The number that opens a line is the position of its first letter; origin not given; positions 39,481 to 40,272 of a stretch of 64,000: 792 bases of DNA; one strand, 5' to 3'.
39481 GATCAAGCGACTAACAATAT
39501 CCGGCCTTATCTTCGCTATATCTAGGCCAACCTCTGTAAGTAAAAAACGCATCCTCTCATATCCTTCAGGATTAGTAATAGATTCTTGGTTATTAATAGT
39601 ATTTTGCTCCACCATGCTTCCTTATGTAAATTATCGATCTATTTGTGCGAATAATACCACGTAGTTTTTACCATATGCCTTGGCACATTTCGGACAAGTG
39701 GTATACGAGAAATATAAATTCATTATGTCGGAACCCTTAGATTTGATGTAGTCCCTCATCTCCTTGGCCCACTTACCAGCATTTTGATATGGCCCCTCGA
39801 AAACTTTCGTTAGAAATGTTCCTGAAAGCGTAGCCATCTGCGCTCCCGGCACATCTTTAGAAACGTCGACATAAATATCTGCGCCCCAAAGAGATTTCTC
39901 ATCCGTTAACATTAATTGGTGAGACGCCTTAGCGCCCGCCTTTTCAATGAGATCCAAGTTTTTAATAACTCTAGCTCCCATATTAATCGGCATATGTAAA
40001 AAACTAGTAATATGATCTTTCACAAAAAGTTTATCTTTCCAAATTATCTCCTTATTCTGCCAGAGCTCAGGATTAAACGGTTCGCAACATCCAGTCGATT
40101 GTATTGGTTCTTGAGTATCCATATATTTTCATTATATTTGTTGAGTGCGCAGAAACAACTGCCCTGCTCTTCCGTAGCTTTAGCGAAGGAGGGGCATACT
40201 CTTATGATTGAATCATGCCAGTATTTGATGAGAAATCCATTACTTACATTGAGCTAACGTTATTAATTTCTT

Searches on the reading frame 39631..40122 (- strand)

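Call 85: search_protein_families(library=pfam, proteins=[window:39631-40122:-], max_evalue=0.001)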
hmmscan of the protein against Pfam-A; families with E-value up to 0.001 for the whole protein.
window:39631-40122:- (163 aa): 1 family
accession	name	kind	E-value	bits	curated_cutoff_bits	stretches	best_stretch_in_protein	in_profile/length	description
PF20603.3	Bact_hydrolase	-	3.7e-61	206.2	27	1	7-161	5-160/160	Bacterial hydrolase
